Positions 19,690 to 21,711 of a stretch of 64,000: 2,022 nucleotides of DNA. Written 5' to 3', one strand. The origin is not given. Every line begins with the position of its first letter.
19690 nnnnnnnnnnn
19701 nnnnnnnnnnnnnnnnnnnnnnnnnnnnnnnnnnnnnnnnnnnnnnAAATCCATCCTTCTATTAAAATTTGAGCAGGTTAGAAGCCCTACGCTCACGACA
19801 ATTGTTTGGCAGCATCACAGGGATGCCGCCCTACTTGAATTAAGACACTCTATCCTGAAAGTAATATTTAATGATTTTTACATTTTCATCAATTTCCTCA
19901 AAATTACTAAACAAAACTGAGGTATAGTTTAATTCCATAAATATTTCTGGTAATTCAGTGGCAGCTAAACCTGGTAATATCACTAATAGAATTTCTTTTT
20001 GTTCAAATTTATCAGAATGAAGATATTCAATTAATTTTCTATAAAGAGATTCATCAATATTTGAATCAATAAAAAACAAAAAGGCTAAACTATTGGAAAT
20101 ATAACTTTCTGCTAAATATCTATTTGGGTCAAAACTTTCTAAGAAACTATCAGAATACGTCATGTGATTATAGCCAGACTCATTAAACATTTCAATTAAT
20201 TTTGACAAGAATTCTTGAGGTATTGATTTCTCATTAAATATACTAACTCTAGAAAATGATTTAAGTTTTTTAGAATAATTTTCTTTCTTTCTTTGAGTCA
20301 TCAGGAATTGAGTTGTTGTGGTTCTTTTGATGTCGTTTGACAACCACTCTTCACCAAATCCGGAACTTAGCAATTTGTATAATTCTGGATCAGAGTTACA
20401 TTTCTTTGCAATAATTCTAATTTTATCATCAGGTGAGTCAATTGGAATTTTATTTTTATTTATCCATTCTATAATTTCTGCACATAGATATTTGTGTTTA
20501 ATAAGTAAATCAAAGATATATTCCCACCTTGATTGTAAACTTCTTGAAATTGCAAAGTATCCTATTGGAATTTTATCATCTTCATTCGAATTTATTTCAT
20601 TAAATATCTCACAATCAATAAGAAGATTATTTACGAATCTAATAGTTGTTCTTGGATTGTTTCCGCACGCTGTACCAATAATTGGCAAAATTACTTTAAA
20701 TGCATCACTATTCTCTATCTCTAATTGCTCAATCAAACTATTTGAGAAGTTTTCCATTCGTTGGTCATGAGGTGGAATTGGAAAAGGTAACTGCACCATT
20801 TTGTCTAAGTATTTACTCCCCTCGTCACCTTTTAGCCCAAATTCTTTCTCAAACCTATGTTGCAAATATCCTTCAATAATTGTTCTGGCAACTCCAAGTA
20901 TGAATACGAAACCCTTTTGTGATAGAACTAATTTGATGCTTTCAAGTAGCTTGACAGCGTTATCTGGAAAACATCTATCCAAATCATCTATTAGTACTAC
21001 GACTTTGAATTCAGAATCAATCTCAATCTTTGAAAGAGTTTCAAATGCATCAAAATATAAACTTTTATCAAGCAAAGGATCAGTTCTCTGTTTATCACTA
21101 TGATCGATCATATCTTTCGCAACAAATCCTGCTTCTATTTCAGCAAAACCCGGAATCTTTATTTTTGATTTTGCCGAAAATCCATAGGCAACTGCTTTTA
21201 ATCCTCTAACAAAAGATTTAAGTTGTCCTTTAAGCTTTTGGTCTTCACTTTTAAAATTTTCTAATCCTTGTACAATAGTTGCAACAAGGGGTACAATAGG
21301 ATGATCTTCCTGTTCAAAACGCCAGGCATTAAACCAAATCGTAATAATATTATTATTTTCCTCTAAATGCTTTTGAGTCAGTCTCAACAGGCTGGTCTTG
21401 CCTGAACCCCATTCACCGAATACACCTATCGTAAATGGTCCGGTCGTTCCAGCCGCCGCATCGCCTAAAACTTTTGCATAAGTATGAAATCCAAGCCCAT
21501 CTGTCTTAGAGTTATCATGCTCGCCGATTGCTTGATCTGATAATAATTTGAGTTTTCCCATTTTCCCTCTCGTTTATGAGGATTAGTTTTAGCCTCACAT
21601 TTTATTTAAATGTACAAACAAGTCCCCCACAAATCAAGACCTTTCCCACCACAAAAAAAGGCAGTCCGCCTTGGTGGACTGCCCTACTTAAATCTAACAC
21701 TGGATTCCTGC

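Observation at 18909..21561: KAP-family NTPase with two small membrane proteins: candidate uncharacterised defence/abortive-infection operon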

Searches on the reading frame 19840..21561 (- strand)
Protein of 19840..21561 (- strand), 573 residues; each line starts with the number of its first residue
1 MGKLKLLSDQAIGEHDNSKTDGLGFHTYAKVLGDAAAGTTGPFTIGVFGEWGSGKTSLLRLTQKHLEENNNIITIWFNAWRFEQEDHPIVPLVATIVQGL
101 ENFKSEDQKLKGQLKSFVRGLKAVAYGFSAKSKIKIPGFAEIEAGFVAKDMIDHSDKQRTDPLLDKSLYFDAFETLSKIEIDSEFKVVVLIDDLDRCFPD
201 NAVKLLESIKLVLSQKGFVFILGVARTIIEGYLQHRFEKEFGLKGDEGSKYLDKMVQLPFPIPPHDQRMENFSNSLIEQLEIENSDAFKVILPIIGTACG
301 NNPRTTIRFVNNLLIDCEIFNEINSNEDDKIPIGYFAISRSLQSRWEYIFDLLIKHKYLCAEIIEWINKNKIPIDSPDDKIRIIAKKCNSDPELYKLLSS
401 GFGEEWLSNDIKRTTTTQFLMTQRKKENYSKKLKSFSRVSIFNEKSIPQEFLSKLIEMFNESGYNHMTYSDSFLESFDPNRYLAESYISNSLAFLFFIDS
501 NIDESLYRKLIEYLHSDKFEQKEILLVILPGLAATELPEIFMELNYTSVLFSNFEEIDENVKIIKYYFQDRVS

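Call 3: search_protein_families(library=pfam, proteins=[window:19840-21561:-], max_evalue=1)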
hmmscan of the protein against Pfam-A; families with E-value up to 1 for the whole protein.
window:19840-21561:- (573 aa): 8 families
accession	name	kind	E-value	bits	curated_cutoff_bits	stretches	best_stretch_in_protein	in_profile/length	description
PF07693.20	KAP_NTPase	-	6.3e-40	137.7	20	1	28-315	8-288/293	KAP family P-loop domain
PF13191.12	AAA_16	-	0.00027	21.9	32.6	1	45-197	27-144/167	AAA ATPase domain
PF13401.12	AAA_22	-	0.0012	19.6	27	1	47-82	10-44/130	AAA domain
PF24883.2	NPHP3_N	-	0.004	17.8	24.8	0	165-216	105-153/164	Nephrocystin 3, N-terminal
PF01637.24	ATPase_2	-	0.012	15.9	33.2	1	45-198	23-123/225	ATPase domain predominantly from Archaea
PF25199.1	nSTAND_NTPase5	-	0.044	14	34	0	37-79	36-78/145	Novel STAND NTPase 5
PF00005.33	ABC_tran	-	0.05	14.6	25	1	44-82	13-51/137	ABC transporter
PF04869.20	Uso1_p115_head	-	0.14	11.6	28.2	1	410-475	238-300/313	Uso1 / p115 like vesicle tethering protein, head region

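Call 4: search_protein_families(library=padloc, proteins=[window:19840-21561:-], max_evalue=1)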
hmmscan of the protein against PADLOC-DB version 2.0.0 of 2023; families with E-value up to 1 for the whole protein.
window:19840-21561:- (573 aa): 7 families
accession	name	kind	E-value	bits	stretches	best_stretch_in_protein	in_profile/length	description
PDLC02209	QatA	-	1.9e-34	117.3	2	38-119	29-110/646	-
PDLC04959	PDC-S20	-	1.7e-33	114.9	1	10-460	8-460/464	-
PDLC02361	PifA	-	1.6e-28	97.8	1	16-266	12-257/720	PifA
PDLC02210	QatA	-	8e-25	85.4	2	17-126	6-120/593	-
PDLC04958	PDC-S20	-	1.3e-23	82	1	44-404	30-379/458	-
PDLC04956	PDC-S20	-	5.2e-22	76.9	1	49-270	40-260/450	-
PDLC04957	PDC-S20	-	7.8e-17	59.9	1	47-260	35-253/446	-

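Call 7: search_protein_families(library=ncbifam, proteins=[window:19840-21561:-], max_evalue=1)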
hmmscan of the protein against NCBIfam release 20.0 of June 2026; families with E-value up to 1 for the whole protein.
window:19840-21561:- (573 aa): 3 families
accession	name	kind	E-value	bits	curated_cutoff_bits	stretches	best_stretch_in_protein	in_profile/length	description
NF041923.1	QatA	equivalog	6.9e-39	134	600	2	39-120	30-111/628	Qat anti-phage system ATPase QatA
NF000355.4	ribo_prot_ABC_F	equivalog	0.019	13.9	380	1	44-79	30-65/499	ribosomal protection-like ABC-F family protein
NF010214.0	PRK13678.1-1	equivalog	0.047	14.1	98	1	487-526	11-49/102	hypothetical protein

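Call 8: find_homologous_proteins(query=window:19840-21561:-)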
Query window:19840-21561:- (573 aa): 2675 proteins with E <= 0.001 among 8000 candidates; the best 120 are listed.
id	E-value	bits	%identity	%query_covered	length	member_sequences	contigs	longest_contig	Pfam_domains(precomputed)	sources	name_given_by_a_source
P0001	0.0e+0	1289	100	100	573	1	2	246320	PF07693.21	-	-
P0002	2.9e-166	573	50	95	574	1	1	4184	PF07693.21,PF13676.12,PF13191.13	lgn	-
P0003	1.8e-156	540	48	94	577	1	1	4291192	PF07693.21,PF13676.12,PF13191.13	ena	-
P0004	3.8e-156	539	48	94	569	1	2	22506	PF01582.26,PF07693.21,PF13676.12,PF13191.13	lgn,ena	-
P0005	1.7e-155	537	49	94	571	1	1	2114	PF01582.26,PF07693.21,PF13676.12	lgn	-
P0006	1.0e-153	531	48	97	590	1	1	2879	PF07693.21,PF13676.12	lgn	-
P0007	7.5e-153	528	47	98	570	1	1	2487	PF07693.21,PF13676.12,PF13191.13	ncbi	-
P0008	2.1e-152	527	49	93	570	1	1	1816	PF01582.26,PF07693.21,PF13676.12,PF13191.13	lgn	-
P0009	5.7e-152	526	53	81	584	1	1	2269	PF07693.21,PF13676.12,PF13191.13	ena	-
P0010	1.0e-151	525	47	95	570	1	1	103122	PF01582.26,PF07693.21,PF13676.12,PF13191.13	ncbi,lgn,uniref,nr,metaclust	ncbi:kap family p-loop domain protein [Leptolyngbya sp. Heron Island J]|uniref:P-loop NTPase fold pr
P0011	1.8e-151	524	55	74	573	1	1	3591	PF01582.26,PF07693.21,PF13676.12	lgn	-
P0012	7.1e-151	522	56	74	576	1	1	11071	PF07693.21,PF13676.12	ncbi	-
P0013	1.9e-150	520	46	95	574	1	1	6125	PF01582.26,PF07693.21,PF13676.12,PF13191.13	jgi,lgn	jgi:hypothetical protein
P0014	2.3e-150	520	55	74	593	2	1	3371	PF07693.21,PF13191.13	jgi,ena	-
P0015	3.0e-150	520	48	94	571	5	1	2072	PF01582.26,PF07693.21,PF13676.12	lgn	-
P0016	7.6e-150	519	46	94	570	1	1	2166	PF01582.26,PF07693.21,PF13676.12,PF13191.13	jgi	jgi:hypothetical protein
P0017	9.4e-150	518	57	75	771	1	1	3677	PF07693.21,PF19960.7,PF00931.29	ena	-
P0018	1.2e-149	518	46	94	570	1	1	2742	PF01582.26,PF07693.21,PF13676.12,PF13191.13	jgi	jgi:hypothetical protein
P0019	1.7e-149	517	55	74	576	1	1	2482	PF07693.21,PF13676.12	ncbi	-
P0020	2.2e-149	517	46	94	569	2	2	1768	PF01582.26,PF07693.21,PF13676.12,PF13191.13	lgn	-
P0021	2.4e-149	517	55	74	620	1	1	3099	PF07693.21,PF00805.29,PF13191.13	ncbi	-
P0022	3.4e-149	516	56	74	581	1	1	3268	PF01582.26,PF07693.21,PF13676.12,PF13191.13,PF08937.17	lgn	-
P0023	6.4e-149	515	51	81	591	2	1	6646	PF07693.21,PF13676.12,PF13191.13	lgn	-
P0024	1.8e-148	514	46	95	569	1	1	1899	PF01582.26,PF07693.21,PF13676.12,PF13191.13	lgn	-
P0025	3.2e-148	513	46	95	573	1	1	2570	PF07693.21,PF13676.12,PF13191.13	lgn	-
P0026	4.3e-148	513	54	75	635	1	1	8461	PF13576.13,PF07693.21,PF13599.14,PF00805.29,PF13191.13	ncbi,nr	ncbi:MAG: hypothetical protein GY867_06960 [bacterium]|nr:hypothetical protein [bacterium]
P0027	4.9e-148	513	47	95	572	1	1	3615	PF07693.21,PF13676.12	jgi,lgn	jgi:hypothetical protein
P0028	2.2e-147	510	54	75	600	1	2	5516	PF01582.26,PF07693.21,PF13676.12,PF13191.13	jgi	jgi:hypothetical protein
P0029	2.2e-147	510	55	75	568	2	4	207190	PF07693.21,PF13676.12,PF13191.13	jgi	-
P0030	2.9e-147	510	55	74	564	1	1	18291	PF07693.21,PF13676.12,PF13191.13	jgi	jgi:hypothetical protein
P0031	3.5e-147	510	57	69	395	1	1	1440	PF07693.21,PF13191.13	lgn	-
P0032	1.2e-146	508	46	95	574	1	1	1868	PF07693.21,PF24883.3,PF13676.12,PF13191.13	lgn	-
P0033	1.7e-146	507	45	98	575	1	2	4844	PF01582.26,PF07693.21,PF13676.12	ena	-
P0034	1.8e-146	507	49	80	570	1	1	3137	PF07693.21,PF13676.12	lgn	-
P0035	2.1e-146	507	47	93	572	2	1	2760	PF07693.21,PF13676.12,PF13191.13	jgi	jgi:hypothetical protein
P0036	5.9e-146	506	46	93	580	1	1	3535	PF07693.21,PF13676.12,PF13191.13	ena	-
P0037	6.6e-146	506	54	73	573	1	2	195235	PF01582.26,PF07693.21,PF13676.12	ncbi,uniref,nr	ncbi:MAG: TIR domain-containing protein [Anaerolineales bacterium]|uniref:P-loop NTPase fold protein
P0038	1.1e-145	505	54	73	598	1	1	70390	PF07693.21,PF13676.12,PF13191.13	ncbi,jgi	-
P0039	3.2e-145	503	53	73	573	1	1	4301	PF01582.26,PF07693.21,PF13676.12,PF13191.13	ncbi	-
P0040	4.5e-145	503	45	95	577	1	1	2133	PF07693.21,PF13676.12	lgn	-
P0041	7.7e-145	502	48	96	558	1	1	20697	PF07693.21,PF24883.3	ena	-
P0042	8.2e-145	502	48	88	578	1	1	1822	PF01582.26,PF07693.21,PF13676.12,PF13191.13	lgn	-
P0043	9.4e-145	502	54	73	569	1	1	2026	PF07693.21,PF13676.12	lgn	-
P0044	1.2e-144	501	47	93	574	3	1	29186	PF01582.26,PF07693.21,PF13676.12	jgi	jgi:hypothetical protein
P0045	1.3e-144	501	53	74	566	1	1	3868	PF07693.21,PF00486.35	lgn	-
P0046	2.3e-144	500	47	96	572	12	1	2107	PF07693.21,PF13676.12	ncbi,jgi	jgi:hypothetical protein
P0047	2.7e-144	500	53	75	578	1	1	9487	PF14280.12,PF07693.21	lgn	-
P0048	2.8e-144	500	46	94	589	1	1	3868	PF07693.21,PF13191.13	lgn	-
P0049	3.4e-144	500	46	95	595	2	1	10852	PF07693.21,PF13191.13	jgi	jgi:hypothetical protein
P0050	8.4e-144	499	43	95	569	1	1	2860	PF01582.26,PF07693.21,PF13676.12,PF13191.13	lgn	-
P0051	9.5e-144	498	54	74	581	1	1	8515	PF07693.21,PF13676.12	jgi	jgi:KAP family P-loop domain/TIR domain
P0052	1.1e-143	498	44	95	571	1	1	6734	PF01582.26,PF07693.21,PF13676.12,PF13191.13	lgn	-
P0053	1.1e-143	498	54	74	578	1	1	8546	PF07693.21,PF13676.12,PF13191.13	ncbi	-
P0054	1.4e-143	498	53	77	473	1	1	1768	PF07693.21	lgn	-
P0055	1.4e-143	498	51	75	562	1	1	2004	PF07693.21,PF04760.22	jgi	jgi:hypothetical protein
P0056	2.6e-143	497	46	98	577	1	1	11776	PF07693.21,PF13676.12,PF08937.17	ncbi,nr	ncbi:TIR domain-containing protein [candidate division KSB1 bacterium]|nr:TIR domain-containing prot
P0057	9.7e-143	495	46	93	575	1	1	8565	PF07693.21,PF13676.12,PF13191.13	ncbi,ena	-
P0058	4.1e-142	493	44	95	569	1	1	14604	PF07693.21,PF13676.12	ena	-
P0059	4.8e-142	493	46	95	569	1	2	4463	PF01582.26,PF07693.21,PF13676.12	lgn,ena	-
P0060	1.0e-141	492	45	95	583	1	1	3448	PF07693.21,PF13191.13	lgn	-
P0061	1.0e-141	492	45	94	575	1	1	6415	PF07693.21,PF13676.12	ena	-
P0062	1.5e-141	491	53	74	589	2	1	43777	PF07693.21,PF13676.12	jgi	jgi:hypothetical protein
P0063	2.0e-141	491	53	73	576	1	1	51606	PF07693.21,PF13676.12,PF13191.13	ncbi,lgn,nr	ncbi:MAG: P-loop NTPase fold protein [candidate division Zixibacteria bacterium]|nr:P-loop NTPase fo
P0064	2.4e-141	490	42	100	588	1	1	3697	PF07693.21,PF13191.13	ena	-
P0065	3.5e-141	490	55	74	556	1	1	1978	PF07693.21,PF13676.12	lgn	-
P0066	6.7e-141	489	53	74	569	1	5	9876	PF07693.21,PF13676.12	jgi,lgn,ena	-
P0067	6.8e-141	489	45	93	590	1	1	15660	PF07693.21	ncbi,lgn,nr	ncbi:MAG: hypothetical protein JXA14_14575 [Anaerolineae bacterium]|nr:hypothetical protein [Anaerol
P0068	8.0e-141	489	45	93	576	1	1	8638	PF07693.21,PF13676.12,PF13191.13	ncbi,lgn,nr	ncbi:MAG: P-loop NTPase fold protein [Thermodesulfobacteriota bacterium]|nr:P-loop NTPase fold prote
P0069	1.1e-140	488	43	95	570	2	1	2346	PF07693.21,PF13676.12,PF13191.13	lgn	-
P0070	1.6e-140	488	53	77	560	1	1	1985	PF07693.21,PF13401.13,PF13191.13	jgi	jgi:hypothetical protein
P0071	1.8e-140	488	54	74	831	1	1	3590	PF07693.21,PF12770.13,PF13191.13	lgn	-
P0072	2.4e-140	487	52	74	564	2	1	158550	PF07693.21,PF13676.12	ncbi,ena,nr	ncbi:MAG: hypothetical protein JO016_08840 [Actinobacteria bacterium]|nr:hypothetical protein [Actin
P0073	3.1e-140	487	52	76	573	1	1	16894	PF01582.26,PF07693.21,PF13676.12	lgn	-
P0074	3.2e-140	487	43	95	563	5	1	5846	PF07693.21,PF13676.12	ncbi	-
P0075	5.2e-140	486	45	95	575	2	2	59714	PF07693.21,PF13676.12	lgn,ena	-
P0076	6.5e-140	486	47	81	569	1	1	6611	PF07693.21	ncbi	ncbi:MAG: P-loop NTPase fold protein [bacterium]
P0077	6.9e-140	486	42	95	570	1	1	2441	PF07693.21,PF13676.12,PF13191.13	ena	-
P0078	7.6e-140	485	50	81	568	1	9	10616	PF07693.21,PF13676.12,PF13191.13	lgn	-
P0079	9.4e-140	485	51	74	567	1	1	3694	PF07693.21,PF13676.12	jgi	jgi:hypothetical protein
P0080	1.4e-139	485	53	74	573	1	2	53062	PF07693.21,PF24883.3,PF13676.12,PF13191.13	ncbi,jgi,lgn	ncbi:MAG: P-loop NTPase fold protein [Candidatus Aminicenantes bacterium]|jgi:hypothetical protein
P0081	1.5e-139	485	46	94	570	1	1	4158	PF07693.21,PF13676.12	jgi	jgi:KAP family P-loop domain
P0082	1.6e-139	484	44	95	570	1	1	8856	PF07693.21,PF13676.12,PF13191.13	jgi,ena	-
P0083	1.9e-139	484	49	89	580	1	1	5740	PF07693.21,PF13676.12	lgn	-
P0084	2.6e-139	484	53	74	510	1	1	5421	PF07693.21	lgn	-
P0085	5.4e-139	483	43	95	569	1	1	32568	PF07693.21,PF13676.12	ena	-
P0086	5.4e-139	483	43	95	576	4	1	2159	PF01582.26,PF07693.21,PF13676.12,PF13191.13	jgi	jgi:KAP family P-loop domain/TIR domain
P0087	1.0e-138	482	44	92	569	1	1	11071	PF01582.26,PF07693.21,PF13676.12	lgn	-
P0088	1.4e-138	481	48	79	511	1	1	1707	PF07693.21,PF04760.22,PF13191.13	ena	-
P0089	1.5e-138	481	52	74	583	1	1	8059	PF07693.21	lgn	-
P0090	2.2e-138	481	49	80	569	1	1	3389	PF07693.21,PF13676.12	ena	-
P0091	3.2e-138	480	43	95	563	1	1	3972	PF07693.21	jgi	jgi:KAP family P-loop domain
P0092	3.9e-138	480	43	95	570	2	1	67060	PF01582.26,PF07693.21,PF13676.12,PF13191.13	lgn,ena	-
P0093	4.0e-138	480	51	74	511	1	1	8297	PF07693.21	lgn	-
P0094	4.1e-138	480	51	74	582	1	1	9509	PF07693.21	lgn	-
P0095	5.4e-138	479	52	75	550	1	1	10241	PF07693.21,PF13191.13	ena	-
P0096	5.5e-138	479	49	83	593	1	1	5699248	PF07693.21,PF13676.12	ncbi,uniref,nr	ncbi:TIR domain-containing protein [Acaryochloris sp. 'Moss Beach']|uniref:P-loop NTPase fold protei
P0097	6.2e-138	479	47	84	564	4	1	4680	PF07693.21,PF13676.12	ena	-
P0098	9.7e-138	479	44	92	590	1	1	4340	PF07693.21,PF13676.12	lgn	-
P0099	1.6e-137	478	43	95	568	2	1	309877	PF07693.21,PF13676.12,PF13191.13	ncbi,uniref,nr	ncbi:hypothetical protein ED92_38415 [Amycolatopsis sp. MJM2582]|uniref:P-loop NTPase fold protein n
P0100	2.0e-137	477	44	92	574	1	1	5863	PF01582.26,PF07693.21,PF13676.12,PF13191.13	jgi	jgi:hypothetical protein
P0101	2.6e-137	477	48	80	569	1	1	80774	PF07693.21,PF13676.12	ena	-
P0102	2.7e-137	477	48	80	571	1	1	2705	PF07693.21,PF13191.13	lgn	-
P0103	3.0e-137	477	51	74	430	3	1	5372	PF07693.21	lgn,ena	-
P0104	3.2e-137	477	50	75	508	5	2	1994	PF07693.21,PF04760.22,PF13191.13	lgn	-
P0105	6.3e-137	476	50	74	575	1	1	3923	PF07693.21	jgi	jgi:hypothetical protein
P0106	6.6e-137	476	48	81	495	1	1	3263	PF07693.21,PF04760.22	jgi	jgi:hypothetical protein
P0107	6.8e-137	476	45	94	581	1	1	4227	PF07693.21,PF13676.12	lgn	-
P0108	1.0e-136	475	50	74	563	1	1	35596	PF07693.21,PF13676.12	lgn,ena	-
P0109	1.1e-136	475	43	94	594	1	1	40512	PF01582.26,PF07693.21,PF13676.12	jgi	jgi:hypothetical protein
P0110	2.5e-136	474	43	95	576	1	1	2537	PF07693.21,PF13676.12,PF13191.13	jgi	jgi:KAP family P-loop domain/TIR domain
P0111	4.2e-136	473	50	76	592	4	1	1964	PF13576.13,PF07693.21,PF13599.14,PF00805.29,PF13191.13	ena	-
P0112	5.5e-136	473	51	74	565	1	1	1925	PF07693.21,PF13676.12,PF13191.13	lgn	-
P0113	6.2e-136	473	49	77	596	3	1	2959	PF13576.13,PF07693.21,PF13599.14,PF00805.29,PF13191.13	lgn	-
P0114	7.0e-136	472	43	94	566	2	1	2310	PF07693.21,PF13676.12,PF13191.13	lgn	-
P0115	7.8e-136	472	54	73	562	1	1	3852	PF07693.21,PF13676.12,PF13191.13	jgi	jgi:hypothetical protein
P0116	8.8e-136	472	51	74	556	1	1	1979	PF07693.21,PF02201.24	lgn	-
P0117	9.5e-136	472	50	75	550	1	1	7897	PF07693.21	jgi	-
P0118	9.9e-136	472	51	74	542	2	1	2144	PF07693.21,PF02201.24,PF13191.13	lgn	-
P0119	1.1e-135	472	43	95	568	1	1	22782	PF07693.21,PF13676.12,PF13191.13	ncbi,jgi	jgi:hypothetical protein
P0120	1.6e-135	471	42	94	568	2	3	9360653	PF07693.21,PF13676.12,PF13191.13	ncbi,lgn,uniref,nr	ncbi:P-loop NTPase fold protein [Actinosynnema sp. NPDC047251]|uniref:P-loop NTPase fold protein n=1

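Call 13: find_encoding_contigs(protein=P0001, flank=3000, max_places=4)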
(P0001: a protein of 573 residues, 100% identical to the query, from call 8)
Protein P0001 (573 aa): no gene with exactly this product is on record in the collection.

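Call 27: find_related_loci(query=A1, collection=genome_contigs, flank=5000)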
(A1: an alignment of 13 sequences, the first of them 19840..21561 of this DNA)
Query A1 (573 aa) in genome_contigs; peptide patterns used: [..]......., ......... (x = any residue, [..] = any of these).
173 stretches matched a pattern; 80 encode a relative of the query (tblastn E <= 1e-3); 80 distinct loci.
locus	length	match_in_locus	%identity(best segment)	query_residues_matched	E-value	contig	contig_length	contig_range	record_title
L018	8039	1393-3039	47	1-545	2e-157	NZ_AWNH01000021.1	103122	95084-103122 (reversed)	Leptolyngbya sp. Heron Island J 117, whole genome shotgun sequence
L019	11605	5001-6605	47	1-532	3e-156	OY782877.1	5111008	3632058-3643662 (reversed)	MAG: Candidatus Hydrogenedentes bacterium isolate 28e603e2-5466-4732-bb1a-a7370d5bccbd genome assembly, chromosome: 1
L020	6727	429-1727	54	1-431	2e-156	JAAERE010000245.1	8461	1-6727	MAG: bacterium isolate Gpa_37 GpaG_CONTIG1759633, whole genome shotgun sequence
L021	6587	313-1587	54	4-426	2e-151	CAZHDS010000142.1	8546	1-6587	MAG TPA_asm: uncultured Ignavibacteriales bacterium isolate binchicken_co86_98 genome assembly, contig: NODE_3557_length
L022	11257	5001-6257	54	4-420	2e-150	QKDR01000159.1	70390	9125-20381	MAG: Candidatus Delongbacteria bacterium isolate SZUA-455 scaffold_560, whole genome shotgun sequence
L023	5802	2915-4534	44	3-547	4e-150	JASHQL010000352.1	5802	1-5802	MAG: Streptosporangiaceae bacterium isolate JOPF074 JOPF_N14C_contig_185057, whole genome shotgun sequence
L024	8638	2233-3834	45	4-538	3e-148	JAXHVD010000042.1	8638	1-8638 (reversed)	MAG: Thermodesulfobacteriota bacterium isolate MAG68_tar_biofilm MAG68_42, whole genome shotgun sequence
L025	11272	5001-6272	52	3-425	5e-148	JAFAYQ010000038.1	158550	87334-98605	MAG: Actinomycetota bacterium isolate CP_BM_RX_R8_19 BM_RX_R8_k147_3135453, whole genome shotgun sequence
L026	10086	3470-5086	45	3-546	8e-145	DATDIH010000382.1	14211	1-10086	MAG TPA_asm: Streptosporangiaceae bacterium isolate SMAG_U299 k141_940753, whole genome shotgun sequence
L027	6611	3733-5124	48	4-465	6e-145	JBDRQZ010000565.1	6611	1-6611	MAG: bacterium isolate MEGAHIT-group-2.70 k141_689274, whole genome shotgun sequence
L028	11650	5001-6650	42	3-556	3e-144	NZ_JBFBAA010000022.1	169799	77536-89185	Actinoplanes sp. NPDC051470 NPDC051470_295_C1.ctg-0022, whole genome shotgun sequence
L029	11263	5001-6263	50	3-425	2e-143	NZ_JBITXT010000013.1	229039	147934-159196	Actinosynnema sp. NPDC053489 NPDC053489_399_C11.ctg-0013, whole genome shotgun sequence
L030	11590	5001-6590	44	3-538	2e-141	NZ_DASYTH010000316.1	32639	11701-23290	MAG: Actinophytocola sp. isolate SMAG_U4562 k141_1610644, whole genome shotgun sequence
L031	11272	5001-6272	50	3-425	2e-141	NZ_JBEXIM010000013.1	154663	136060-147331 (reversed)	Micromonospora sp. NPDC005171 NPDC005171_288_H1.ctg-0013, whole genome shotgun sequence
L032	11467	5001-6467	45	3-483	2e-140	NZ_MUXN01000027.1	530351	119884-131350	Amycolatopsis azurea DSM 43854 contig_27, whole genome shotgun sequence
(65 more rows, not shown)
